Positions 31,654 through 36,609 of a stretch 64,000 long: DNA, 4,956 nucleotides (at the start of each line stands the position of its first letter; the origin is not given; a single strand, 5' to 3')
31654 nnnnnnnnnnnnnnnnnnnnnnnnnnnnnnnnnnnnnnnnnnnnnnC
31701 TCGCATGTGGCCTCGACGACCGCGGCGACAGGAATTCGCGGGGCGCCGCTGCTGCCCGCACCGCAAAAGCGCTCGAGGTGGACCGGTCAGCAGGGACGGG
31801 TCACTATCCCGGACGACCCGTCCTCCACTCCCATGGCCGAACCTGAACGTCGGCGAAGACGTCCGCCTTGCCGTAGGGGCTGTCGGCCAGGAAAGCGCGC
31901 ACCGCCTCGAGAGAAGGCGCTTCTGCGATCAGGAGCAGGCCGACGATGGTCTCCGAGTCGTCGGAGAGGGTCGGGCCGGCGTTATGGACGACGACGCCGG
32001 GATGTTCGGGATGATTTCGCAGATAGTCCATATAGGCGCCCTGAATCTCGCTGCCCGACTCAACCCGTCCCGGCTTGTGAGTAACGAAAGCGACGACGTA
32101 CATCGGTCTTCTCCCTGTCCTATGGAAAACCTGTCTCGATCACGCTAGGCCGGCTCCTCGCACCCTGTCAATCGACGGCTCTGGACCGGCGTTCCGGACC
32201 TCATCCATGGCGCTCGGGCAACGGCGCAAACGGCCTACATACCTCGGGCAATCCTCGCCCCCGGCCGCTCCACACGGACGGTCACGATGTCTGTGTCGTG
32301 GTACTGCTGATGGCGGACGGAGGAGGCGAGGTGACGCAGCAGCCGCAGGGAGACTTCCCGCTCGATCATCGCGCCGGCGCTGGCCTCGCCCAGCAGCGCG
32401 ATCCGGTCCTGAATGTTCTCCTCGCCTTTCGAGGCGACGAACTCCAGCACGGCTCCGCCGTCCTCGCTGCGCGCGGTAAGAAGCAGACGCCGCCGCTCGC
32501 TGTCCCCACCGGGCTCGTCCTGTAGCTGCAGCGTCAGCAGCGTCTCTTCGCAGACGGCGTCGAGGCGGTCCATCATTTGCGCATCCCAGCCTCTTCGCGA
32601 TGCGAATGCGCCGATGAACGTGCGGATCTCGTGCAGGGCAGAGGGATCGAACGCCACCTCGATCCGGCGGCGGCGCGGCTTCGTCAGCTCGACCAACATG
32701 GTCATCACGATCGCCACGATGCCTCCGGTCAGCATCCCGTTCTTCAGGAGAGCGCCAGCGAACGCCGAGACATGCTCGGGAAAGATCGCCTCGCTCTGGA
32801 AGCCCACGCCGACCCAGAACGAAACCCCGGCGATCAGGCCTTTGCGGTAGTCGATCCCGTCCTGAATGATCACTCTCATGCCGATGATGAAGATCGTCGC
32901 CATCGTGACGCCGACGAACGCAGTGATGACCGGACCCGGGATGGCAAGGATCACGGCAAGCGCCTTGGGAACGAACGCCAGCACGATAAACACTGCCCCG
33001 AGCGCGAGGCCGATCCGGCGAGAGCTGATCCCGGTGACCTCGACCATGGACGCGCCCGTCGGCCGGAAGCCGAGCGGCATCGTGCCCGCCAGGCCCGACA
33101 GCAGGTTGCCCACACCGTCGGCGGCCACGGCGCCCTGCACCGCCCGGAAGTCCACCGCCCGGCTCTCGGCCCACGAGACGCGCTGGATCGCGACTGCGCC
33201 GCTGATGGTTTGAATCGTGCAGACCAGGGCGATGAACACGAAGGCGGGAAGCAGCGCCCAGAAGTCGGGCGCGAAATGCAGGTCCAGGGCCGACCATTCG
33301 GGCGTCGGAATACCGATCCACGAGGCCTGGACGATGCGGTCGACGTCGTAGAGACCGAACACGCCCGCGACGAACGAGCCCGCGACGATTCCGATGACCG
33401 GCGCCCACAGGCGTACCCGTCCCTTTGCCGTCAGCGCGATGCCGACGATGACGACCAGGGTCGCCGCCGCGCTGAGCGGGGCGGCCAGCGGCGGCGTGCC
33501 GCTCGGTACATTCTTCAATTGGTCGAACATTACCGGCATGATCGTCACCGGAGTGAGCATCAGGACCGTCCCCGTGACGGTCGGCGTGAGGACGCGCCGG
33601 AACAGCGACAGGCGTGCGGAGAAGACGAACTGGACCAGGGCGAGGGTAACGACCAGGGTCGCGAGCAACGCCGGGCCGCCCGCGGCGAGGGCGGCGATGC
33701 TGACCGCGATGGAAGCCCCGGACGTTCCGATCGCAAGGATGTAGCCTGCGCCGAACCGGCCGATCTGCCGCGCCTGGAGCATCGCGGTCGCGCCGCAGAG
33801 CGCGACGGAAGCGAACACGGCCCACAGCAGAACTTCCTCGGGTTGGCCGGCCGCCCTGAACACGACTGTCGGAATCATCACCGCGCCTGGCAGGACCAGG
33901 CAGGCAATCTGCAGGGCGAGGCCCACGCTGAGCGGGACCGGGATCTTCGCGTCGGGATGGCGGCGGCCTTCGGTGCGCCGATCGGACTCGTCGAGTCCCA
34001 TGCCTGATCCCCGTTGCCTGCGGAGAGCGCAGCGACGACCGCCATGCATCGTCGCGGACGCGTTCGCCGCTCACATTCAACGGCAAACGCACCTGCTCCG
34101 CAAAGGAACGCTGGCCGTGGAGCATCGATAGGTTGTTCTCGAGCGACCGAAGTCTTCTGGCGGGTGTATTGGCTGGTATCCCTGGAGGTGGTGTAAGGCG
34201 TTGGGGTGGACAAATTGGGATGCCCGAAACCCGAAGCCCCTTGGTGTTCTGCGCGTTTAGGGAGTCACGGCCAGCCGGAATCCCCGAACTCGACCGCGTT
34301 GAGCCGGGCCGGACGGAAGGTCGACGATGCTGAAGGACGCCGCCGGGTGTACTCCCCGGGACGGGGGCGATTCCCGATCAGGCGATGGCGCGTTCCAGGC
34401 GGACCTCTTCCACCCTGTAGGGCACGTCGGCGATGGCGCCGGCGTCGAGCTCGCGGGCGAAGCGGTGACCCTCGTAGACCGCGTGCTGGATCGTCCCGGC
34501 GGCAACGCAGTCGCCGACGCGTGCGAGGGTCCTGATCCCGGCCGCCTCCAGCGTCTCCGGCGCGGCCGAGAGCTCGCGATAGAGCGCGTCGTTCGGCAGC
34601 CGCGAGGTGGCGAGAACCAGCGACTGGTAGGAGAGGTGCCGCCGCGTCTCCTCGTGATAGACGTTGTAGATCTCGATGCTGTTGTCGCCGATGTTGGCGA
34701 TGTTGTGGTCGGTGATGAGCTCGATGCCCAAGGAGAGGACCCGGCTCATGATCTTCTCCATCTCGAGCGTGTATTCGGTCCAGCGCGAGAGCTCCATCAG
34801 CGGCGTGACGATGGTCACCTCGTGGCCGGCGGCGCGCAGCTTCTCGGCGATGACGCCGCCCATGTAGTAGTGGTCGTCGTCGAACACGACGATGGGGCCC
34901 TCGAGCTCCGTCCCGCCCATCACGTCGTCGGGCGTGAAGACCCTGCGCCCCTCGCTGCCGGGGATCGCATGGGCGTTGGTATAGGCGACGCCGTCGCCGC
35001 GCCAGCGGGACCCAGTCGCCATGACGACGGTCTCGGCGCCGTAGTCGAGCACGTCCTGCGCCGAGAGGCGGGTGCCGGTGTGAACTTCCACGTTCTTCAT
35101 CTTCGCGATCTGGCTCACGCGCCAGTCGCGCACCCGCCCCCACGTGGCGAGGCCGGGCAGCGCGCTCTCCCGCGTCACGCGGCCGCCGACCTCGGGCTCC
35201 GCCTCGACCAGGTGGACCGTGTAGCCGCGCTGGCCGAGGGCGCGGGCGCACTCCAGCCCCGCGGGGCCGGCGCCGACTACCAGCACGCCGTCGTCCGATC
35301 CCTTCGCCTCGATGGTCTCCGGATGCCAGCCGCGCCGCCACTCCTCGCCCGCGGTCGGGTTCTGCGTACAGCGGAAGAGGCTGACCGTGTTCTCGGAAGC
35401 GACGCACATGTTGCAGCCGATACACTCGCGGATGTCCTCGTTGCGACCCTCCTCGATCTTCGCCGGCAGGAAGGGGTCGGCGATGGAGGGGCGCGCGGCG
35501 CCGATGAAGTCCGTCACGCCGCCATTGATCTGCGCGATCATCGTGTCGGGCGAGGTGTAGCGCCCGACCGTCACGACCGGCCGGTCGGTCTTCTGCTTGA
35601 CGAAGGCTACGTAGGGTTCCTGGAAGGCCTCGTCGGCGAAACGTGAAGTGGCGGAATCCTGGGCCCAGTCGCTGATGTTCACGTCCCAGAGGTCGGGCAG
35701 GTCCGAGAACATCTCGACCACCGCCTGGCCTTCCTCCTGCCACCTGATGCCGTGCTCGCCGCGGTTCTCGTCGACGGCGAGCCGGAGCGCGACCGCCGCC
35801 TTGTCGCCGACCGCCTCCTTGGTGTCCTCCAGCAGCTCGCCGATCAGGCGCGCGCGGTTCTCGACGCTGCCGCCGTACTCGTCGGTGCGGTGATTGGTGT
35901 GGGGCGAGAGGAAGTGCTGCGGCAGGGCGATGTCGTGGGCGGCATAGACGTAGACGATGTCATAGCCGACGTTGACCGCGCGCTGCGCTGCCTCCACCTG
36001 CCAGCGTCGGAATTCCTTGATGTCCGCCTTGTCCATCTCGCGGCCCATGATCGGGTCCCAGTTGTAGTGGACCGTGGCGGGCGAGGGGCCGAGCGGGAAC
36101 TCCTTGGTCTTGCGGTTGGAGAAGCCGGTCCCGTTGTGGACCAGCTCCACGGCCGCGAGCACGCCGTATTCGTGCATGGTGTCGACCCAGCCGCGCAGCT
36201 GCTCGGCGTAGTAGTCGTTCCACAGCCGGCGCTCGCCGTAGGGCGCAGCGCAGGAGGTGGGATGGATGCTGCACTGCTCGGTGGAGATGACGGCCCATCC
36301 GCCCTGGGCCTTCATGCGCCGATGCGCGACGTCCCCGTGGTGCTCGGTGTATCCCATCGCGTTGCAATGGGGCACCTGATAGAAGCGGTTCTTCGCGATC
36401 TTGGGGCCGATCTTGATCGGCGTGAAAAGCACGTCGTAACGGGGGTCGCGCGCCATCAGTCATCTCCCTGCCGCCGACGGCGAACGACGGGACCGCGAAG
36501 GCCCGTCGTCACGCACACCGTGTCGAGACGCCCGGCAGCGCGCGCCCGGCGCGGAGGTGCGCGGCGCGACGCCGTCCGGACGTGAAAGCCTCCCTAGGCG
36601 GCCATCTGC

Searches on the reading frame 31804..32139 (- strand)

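Call 50: search_protein_families(library=pfam, proteins=[window:31804-32139:-], max_evalue=0.001)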
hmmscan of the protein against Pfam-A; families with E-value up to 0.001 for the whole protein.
window:31804-32139:- (111 aa): 1 family
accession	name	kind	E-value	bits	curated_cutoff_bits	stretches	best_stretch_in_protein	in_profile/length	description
PF03795.20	YCII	-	3.6e-13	50.2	24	1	13-104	1-95/95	YCII-related domain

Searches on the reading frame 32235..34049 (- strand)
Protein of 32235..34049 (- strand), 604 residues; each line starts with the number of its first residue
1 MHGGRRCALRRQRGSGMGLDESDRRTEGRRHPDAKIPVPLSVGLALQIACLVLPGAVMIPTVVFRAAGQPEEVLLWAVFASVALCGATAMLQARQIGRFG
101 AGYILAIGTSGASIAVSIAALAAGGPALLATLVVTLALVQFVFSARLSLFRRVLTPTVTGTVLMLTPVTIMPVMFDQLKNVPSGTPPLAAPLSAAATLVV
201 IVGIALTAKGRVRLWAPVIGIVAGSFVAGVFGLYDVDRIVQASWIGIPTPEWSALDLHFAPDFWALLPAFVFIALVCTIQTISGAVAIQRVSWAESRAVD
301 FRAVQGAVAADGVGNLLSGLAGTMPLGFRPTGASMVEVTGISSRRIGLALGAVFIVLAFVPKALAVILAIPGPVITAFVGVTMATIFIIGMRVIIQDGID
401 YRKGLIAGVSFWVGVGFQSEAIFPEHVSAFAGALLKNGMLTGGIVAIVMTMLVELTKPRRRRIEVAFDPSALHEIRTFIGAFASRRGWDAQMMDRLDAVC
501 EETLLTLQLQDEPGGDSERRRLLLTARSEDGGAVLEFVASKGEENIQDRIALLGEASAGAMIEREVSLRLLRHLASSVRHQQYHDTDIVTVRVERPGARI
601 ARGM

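Call 50: search_protein_families(library=pfam, proteins=[window:32235-34049:-], max_evalue=0.001)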
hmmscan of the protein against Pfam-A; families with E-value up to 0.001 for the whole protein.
window:32235-34049:- (604 aa): 1 family
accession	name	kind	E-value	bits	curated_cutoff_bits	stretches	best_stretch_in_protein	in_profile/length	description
PF00860.26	Xan_ur_permease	-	3.1e-30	105.6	27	1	44-416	6-382/389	Permease family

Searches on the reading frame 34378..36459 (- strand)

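Call 50: search_protein_families(library=pfam, proteins=[window:34378-36459:-], max_evalue=0.001)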
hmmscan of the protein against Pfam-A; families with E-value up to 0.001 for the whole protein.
window:34378-36459:- (693 aa): 13 families
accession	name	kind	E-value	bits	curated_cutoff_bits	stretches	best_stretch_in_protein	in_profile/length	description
PF00724.26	Oxidored_FMN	-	2e-68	231.6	27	1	11-341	2-341/342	NADH:flavin oxidoreductase / NADH oxidase family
PF22620.2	OYE-like_second_a-b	-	1e-17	64.8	25.5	1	509-608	2-101/128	OYE-like second alpha/beta domain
PF07992.20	Pyr_redox_2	-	2.6e-14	53.8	26.1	1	392-630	3-247/291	Pyridine nucleotide-disulphide oxidoreductase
PF13450.12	NAD_binding_8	-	4.1e-10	40.2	21.9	1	394-436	1-42/68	NAD(P)-binding Rossmann-like domain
PF00070.33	Pyr_redox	-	9e-10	39.4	22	1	392-425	2-35/82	Pyridine nucleotide-disulphide oxidoreductase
PF12831.13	FAD_oxidored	-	1.4e-06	28.3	27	1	392-440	2-50/416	FAD dependent oxidoreductase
PF03486.20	HI0933_like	-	4.1e-06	26.9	50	1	392-428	3-39/244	HI0933-like protein Rossmann domain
PF00890.30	FAD_binding_2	-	6e-06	26.1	20.4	1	392-480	2-89/414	FAD binding domain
PF13738.12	Pyr_redox_3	-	3.9e-05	23.5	30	0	393-421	1-30/305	Pyridine nucleotide-disulphide oxidoreductase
PF01266.30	DAO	-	8.5e-05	22.7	27.9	1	392-427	2-38/353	FAD dependent oxidoreductase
PF01593.30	Amino_oxidase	-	0.00026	20.8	19.8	1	400-429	2-31/443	Flavin containing amine oxidoreductase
PF01494.25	FAD_binding_3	-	0.00041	20.1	22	1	392-421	4-33/349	FAD binding domain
PF01946.23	Thi4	-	0.00052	19.8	26.2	0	391-426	19-55/235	Thi4 family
